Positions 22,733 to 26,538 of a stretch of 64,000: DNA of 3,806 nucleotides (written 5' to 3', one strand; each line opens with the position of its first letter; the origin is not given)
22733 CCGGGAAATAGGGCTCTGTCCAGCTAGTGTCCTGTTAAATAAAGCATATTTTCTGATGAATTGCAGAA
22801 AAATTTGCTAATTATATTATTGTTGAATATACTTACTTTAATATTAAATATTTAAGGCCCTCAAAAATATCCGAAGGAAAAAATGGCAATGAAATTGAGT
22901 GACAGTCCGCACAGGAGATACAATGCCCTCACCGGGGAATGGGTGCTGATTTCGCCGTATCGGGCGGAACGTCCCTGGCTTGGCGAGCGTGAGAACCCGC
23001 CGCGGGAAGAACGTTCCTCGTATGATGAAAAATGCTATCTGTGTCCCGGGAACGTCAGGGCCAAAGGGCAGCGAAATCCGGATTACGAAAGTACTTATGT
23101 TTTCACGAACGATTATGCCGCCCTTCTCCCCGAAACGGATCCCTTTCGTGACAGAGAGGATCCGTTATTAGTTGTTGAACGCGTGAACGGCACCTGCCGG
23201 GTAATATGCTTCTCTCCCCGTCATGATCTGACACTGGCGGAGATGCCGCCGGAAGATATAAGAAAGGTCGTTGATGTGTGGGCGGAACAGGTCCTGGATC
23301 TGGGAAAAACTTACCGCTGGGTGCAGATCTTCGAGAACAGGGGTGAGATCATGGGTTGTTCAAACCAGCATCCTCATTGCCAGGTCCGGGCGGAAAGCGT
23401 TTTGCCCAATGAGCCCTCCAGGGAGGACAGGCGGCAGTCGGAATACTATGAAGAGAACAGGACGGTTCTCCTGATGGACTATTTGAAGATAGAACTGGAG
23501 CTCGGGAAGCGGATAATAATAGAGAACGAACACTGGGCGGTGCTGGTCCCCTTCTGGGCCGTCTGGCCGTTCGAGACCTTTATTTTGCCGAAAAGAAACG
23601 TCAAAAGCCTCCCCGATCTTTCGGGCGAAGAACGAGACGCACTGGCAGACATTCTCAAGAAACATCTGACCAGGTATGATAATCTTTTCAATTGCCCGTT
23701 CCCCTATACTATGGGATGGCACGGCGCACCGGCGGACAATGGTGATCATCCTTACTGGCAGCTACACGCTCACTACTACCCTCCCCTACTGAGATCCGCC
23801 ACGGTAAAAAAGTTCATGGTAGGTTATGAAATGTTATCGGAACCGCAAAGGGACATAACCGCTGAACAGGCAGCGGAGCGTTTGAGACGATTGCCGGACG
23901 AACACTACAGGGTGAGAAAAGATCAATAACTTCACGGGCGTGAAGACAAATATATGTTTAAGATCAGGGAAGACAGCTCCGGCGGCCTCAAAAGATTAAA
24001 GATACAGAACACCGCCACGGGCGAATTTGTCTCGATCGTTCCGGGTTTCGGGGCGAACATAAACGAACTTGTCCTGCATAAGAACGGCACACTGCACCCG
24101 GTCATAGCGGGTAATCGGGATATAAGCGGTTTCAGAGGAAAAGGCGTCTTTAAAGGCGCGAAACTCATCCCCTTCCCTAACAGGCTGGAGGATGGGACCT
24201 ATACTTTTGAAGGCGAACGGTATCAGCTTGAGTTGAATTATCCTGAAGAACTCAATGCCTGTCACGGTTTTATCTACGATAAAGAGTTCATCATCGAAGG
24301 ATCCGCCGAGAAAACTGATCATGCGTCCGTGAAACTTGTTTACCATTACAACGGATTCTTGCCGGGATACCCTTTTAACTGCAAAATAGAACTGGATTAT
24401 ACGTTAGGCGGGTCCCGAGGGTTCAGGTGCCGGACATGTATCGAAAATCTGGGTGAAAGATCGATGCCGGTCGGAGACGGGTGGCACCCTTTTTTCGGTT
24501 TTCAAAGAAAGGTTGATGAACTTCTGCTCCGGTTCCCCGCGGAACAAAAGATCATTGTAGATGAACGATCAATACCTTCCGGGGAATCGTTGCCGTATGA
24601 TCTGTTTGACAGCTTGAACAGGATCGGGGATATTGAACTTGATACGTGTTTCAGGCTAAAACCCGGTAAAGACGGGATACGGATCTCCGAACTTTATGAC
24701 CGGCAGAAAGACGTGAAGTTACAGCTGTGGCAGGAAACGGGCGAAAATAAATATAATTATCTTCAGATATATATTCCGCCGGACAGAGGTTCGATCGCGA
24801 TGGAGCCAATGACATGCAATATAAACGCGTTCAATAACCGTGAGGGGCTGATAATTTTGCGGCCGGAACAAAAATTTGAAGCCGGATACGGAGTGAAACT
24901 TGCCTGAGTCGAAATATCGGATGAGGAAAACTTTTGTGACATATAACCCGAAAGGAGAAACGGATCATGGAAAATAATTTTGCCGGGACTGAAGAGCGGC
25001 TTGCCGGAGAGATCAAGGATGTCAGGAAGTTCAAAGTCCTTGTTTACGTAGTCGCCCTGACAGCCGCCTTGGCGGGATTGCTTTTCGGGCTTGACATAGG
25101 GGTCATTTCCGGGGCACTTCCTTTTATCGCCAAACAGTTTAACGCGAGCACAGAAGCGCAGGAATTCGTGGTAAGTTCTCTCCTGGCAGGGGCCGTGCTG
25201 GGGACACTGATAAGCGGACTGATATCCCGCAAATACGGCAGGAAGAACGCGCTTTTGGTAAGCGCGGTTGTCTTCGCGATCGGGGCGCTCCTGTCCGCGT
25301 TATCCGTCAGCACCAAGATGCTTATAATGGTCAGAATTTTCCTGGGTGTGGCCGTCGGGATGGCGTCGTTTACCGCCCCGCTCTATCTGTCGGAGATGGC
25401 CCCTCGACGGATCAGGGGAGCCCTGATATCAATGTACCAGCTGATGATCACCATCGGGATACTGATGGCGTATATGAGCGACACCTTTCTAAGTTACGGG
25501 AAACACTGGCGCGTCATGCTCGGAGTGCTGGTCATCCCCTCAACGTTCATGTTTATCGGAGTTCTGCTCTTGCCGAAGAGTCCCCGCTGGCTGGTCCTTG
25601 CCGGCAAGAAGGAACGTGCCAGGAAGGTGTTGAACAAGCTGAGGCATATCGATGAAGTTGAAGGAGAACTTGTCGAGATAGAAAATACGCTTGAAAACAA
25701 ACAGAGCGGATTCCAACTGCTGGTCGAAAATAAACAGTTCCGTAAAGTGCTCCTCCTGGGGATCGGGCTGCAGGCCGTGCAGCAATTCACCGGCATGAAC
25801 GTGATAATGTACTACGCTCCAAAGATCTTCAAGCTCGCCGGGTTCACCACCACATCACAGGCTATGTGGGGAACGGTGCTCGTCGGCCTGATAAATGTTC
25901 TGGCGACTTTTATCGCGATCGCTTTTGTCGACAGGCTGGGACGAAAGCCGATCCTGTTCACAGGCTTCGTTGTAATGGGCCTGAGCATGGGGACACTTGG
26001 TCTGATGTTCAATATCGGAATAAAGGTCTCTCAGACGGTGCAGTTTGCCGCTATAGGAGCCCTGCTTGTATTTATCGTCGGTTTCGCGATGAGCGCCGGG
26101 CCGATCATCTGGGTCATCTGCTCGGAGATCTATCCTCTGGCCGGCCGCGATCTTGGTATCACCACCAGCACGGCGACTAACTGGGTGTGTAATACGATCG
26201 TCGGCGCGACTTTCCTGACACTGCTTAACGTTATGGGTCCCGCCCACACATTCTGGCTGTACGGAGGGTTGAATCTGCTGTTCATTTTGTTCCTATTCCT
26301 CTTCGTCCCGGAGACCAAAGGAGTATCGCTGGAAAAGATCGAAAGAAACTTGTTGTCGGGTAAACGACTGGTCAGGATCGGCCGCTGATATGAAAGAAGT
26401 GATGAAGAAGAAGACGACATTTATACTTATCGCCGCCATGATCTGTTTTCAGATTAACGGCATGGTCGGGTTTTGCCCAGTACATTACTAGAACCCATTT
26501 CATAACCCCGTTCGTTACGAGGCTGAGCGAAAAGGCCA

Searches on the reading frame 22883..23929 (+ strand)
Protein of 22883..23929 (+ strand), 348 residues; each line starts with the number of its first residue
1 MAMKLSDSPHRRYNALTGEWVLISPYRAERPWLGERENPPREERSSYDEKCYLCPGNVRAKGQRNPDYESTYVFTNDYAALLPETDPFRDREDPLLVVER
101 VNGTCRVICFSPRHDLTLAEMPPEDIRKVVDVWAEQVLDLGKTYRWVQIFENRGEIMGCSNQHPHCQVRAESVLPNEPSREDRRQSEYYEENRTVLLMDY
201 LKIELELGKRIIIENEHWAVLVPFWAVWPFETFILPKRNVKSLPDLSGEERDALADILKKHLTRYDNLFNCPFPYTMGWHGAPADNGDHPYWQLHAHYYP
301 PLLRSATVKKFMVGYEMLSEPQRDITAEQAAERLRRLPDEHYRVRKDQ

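Call 20: search_protein_families(library=pfam, proteins=[window:22883-23929:+], max_evalue=0.01)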
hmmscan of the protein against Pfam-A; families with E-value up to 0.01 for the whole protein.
window:22883-23929:+ (348 aa): 2 families
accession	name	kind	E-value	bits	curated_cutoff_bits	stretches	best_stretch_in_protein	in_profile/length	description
PF02744.22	GalP_UDP_tr_C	-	1.1e-62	211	29.2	1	182-345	2-164/165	Galactose-1-phosphate uridyl transferase, C-terminal domain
PF01087.27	GalP_UDP_transf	-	3.9e-62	210.4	22.1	1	6-175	6-184/184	Galactose-1-phosphate uridyl transferase, N-terminal domain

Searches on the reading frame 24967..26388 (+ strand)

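Call 63: search_protein_families(library=pfam, proteins=[window:24967-26388:+], max_evalue=0.01)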
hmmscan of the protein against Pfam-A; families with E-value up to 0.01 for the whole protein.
window:24967-26388:+ (473 aa): 5 families
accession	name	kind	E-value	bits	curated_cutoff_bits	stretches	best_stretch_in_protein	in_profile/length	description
PF00083.30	Sugar_tr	-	1.3e-130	436.7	22.3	1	29-461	1-451/452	Sugar (and other) transporter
PF07690.21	MFS_1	-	2.8e-38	132.2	33.4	2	34-401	2-337/347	Major Facilitator Superfamily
PF06609.19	TRI12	-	5.9e-09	35.4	23.2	1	48-228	64-242/599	Fungal trichothecene efflux pump (TRI12)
PF05977.19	MFS_3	-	5e-05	22.4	27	1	10-200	201-388/524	Transmembrane secretion effector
PF13347.12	MFS_2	-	0.00034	19.7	27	1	248-376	216-333/427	MFS/sugar transport protein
